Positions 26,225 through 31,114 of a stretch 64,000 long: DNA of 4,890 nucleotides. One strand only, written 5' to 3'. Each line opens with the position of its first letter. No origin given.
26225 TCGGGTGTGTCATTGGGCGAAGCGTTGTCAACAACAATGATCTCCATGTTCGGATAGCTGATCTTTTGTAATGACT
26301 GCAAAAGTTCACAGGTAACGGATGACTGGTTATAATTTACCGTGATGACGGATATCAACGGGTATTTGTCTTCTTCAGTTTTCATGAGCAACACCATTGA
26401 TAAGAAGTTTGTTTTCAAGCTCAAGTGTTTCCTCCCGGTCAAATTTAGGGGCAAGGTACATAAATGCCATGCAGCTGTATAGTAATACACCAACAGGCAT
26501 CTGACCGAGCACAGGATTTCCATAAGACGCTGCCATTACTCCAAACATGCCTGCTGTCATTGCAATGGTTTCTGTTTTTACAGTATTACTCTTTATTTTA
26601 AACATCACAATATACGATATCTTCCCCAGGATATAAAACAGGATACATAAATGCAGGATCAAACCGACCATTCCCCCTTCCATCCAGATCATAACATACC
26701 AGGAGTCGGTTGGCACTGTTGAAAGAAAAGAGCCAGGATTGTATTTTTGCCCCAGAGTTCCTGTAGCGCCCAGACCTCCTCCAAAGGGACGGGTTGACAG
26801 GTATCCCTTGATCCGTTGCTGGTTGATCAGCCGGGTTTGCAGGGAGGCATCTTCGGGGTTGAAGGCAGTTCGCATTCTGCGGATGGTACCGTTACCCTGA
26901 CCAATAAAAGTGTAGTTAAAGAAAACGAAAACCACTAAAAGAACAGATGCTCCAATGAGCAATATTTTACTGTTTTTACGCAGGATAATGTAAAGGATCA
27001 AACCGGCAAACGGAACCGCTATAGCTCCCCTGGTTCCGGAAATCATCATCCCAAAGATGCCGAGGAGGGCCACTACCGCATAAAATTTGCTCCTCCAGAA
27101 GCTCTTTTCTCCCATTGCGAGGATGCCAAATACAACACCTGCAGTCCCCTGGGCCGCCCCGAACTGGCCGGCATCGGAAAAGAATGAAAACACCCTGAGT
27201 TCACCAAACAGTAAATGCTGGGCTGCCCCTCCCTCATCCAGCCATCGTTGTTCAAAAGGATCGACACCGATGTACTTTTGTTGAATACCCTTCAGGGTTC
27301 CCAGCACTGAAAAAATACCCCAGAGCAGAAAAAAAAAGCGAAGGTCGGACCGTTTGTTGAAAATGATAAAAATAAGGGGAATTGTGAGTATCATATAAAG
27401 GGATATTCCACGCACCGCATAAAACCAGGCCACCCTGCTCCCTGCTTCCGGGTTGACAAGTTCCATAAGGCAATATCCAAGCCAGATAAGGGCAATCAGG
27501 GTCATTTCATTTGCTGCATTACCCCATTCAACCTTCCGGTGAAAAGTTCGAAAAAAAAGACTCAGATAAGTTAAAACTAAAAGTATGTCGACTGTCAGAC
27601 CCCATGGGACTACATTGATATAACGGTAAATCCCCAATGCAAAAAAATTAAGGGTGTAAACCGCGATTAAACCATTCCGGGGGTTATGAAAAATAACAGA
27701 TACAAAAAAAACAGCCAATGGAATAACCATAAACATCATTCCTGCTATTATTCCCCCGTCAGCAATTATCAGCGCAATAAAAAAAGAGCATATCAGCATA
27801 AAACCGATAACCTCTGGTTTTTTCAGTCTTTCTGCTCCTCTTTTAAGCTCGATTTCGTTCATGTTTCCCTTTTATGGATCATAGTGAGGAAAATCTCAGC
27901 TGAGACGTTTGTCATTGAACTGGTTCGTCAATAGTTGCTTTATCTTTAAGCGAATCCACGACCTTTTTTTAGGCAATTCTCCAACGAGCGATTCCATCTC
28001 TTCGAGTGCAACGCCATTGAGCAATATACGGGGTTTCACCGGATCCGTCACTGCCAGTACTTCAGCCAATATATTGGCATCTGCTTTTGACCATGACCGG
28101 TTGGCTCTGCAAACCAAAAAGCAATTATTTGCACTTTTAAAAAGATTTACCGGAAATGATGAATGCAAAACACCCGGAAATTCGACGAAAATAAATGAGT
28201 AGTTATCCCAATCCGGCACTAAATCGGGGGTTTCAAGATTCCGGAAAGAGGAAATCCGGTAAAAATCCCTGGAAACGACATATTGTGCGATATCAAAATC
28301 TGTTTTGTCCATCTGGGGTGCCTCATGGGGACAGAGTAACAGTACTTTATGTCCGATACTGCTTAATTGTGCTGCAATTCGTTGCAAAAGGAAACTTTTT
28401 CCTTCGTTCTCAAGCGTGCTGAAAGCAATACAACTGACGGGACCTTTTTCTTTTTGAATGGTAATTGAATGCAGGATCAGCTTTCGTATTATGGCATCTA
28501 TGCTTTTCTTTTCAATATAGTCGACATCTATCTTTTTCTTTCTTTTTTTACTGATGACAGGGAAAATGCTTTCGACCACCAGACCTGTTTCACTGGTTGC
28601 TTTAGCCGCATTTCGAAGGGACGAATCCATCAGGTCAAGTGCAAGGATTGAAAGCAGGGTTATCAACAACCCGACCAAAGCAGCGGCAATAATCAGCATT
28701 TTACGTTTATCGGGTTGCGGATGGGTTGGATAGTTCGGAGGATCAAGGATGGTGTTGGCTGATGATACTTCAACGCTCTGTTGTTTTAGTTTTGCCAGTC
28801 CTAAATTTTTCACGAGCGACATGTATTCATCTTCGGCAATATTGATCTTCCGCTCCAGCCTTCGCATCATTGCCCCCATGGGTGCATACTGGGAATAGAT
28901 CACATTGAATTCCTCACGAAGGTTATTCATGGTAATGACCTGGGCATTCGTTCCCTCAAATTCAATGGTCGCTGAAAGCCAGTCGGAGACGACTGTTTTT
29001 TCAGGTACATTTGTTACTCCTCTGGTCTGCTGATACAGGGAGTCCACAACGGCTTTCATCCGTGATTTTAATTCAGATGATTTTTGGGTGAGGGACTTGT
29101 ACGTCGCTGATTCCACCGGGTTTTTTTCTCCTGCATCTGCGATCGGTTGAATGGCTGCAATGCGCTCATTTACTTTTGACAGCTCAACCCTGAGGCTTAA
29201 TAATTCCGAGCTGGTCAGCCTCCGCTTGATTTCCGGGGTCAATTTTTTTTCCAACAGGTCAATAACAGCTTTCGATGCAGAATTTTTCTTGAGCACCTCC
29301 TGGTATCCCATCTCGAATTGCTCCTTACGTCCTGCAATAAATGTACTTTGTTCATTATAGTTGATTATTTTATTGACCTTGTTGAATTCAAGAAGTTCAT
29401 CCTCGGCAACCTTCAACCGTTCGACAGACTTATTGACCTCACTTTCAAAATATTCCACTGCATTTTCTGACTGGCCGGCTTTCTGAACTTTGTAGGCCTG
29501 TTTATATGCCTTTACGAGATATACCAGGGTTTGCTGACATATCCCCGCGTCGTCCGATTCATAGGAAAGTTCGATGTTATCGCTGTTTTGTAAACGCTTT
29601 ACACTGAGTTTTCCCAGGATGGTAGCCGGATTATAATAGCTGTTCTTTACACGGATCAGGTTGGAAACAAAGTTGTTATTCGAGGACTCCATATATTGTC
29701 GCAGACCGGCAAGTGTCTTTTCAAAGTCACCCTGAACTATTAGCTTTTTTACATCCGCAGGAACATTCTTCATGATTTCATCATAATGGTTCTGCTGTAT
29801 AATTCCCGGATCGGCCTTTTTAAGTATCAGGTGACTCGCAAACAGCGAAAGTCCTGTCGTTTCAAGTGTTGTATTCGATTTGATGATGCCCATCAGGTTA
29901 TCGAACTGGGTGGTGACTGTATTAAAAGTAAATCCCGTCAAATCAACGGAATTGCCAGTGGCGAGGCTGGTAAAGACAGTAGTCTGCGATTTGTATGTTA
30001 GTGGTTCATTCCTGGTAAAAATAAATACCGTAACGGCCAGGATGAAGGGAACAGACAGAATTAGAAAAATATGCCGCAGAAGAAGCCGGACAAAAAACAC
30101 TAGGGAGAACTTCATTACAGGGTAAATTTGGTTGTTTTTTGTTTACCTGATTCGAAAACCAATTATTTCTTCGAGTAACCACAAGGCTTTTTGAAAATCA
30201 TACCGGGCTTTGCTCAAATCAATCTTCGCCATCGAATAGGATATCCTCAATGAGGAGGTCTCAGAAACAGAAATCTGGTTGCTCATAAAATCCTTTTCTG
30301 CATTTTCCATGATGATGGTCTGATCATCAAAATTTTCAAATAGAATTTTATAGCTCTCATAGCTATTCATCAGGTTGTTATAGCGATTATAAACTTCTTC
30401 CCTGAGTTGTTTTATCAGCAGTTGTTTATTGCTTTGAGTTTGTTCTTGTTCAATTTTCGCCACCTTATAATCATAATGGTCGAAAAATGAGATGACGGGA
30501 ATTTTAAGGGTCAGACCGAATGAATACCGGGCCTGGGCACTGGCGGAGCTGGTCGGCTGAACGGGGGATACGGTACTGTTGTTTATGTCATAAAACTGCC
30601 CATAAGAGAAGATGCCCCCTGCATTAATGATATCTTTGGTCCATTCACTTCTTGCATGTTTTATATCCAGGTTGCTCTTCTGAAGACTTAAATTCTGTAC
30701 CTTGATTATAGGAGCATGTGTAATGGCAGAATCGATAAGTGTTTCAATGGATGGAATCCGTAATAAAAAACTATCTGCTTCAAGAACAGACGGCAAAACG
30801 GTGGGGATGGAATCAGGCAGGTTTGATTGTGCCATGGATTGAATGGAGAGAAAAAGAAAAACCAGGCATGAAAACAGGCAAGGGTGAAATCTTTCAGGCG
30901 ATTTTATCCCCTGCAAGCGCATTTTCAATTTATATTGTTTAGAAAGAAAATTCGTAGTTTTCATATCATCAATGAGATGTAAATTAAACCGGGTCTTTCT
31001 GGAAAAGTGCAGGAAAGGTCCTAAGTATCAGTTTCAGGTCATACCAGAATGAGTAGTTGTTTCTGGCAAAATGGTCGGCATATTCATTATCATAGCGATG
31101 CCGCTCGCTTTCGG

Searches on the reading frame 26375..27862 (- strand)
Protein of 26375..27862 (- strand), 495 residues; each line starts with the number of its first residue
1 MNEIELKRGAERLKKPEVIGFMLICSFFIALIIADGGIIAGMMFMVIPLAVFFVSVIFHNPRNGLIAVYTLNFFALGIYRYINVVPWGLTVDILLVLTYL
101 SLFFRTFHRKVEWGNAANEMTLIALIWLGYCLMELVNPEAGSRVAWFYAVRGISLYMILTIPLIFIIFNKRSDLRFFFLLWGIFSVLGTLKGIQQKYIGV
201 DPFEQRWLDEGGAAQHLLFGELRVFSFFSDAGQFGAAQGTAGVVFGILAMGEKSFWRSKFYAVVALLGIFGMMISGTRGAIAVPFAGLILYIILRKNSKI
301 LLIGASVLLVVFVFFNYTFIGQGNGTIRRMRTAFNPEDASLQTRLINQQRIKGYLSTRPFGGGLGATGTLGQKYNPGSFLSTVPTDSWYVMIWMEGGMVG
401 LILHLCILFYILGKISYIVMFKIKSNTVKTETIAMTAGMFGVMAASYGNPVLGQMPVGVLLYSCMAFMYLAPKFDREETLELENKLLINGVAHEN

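Call 11: search_protein_families(library=pfam, proteins=[window:26375-27862:-], max_evalue=0.001)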
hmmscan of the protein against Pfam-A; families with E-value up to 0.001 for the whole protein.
window:26375-27862:- (495 aa): 1 family
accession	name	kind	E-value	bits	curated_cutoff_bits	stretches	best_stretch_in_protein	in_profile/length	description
PF04932.20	Wzy_C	-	3.8e-12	46.7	31.7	1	264-404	2-148/149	O-Antigen ligase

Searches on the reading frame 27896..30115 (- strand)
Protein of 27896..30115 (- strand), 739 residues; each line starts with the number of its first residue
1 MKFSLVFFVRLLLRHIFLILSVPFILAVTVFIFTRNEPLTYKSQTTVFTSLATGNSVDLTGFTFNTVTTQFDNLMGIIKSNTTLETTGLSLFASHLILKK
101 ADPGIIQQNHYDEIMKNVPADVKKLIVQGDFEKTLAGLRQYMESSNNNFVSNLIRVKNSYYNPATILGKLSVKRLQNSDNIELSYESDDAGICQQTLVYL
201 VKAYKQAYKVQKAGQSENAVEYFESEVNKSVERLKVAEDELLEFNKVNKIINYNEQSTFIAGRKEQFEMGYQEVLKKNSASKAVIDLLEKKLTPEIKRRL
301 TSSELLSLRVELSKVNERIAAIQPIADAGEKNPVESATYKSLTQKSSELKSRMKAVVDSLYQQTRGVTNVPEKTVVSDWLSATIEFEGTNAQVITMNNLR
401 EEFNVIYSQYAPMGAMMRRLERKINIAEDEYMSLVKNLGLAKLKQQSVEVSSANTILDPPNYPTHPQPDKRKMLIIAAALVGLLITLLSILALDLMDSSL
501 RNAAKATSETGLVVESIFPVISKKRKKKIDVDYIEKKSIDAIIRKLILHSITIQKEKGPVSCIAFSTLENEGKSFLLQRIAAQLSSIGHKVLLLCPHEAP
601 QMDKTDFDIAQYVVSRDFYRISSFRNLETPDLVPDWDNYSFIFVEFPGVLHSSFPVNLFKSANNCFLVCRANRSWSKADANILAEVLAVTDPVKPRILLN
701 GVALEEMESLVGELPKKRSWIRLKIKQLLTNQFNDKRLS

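Call 3: search_protein_families(library=pfam, proteins=[window:27896-30115:-], max_evalue=0.1)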
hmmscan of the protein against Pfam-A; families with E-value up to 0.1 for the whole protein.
window:27896-30115:- (739 aa): 2 families
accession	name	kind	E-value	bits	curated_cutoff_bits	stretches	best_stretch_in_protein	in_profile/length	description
PF02706.20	Wzz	-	0.00071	20.3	25.5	1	3-85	3-85/91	Chain length determinant protein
PF13807.11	GNVR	-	0.0058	17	27.7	1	419-490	8-77/82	G-rich domain on putative tyrosine kinase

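Call 4: search_protein_families(library=ncbifam, proteins=[window:27896-30115:-], max_evalue=0.1)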
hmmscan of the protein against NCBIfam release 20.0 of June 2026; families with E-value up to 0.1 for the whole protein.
window:27896-30115:- (739 aa): 4 families
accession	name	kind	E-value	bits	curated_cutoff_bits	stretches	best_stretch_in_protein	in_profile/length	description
TIGR03007.1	pepcterm_ChnLen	equivalog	1.4e-11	43.3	278.85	1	169-530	112-472/498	XrtA system polysaccharide chain length determinant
TIGR01005.1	eps_transp_fam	subfamily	7.1e-06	24.5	411.7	1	417-528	378-487/754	exopolysaccharide transport protein family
TIGR03017.1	EpsF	equivalog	1.6e-05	23.8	422.75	1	166-503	119-428/444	chain length determinant protein EpsF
NF041864.1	EpsV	equivalog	0.097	11.2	800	1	449-497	412-460/484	PCP family exopolysaccharide biosynthesis protein EpsV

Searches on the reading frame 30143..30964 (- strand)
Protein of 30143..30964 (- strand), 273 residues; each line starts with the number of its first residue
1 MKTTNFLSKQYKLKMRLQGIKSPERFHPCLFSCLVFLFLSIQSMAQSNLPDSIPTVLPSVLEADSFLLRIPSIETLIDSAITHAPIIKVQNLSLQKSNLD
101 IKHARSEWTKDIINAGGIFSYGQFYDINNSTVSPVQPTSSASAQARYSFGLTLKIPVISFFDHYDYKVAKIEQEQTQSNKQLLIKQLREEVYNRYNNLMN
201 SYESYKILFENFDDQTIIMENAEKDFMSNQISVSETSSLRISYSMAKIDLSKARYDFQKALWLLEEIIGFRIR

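Call 3: search_protein_families(library=pfam, proteins=[window:30143-30964:-], max_evalue=0.1)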
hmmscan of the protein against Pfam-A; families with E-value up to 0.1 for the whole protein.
window:30143-30964:- (273 aa): 5 families
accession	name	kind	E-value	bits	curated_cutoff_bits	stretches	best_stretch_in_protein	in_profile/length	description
PF02321.23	OEP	-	5.8e-19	69.1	22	1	74-269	2-187/187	Outer membrane efflux protein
PF08872.15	KGK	-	0.0081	17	25.6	0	157-210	13-64/119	KGK domain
PF24672.1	DUF7654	-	0.013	15.6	27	1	185-256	61-125/145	Domain of unknown function (DUF7654)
PF23309.1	DUF7083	-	0.058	13.9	27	0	177-211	43-78/90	Domain of unknown function (DUF7083)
PF11467.13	LEDGF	-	0.076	13.1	26.3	0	172-216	70-114/120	Lens epithelium-derived growth factor (LEDGF)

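Call 4: search_protein_families(library=ncbifam, proteins=[window:30143-30964:-], max_evalue=0.1)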
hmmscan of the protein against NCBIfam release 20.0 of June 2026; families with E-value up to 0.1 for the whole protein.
window:30143-30964:- (273 aa): 1 family
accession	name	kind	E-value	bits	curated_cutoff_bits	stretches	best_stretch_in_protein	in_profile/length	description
TIGR01844.1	type_I_sec_TolC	subfamily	0.0084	15.1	225.15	1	71-223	212-352/414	TolC family outer membrane protein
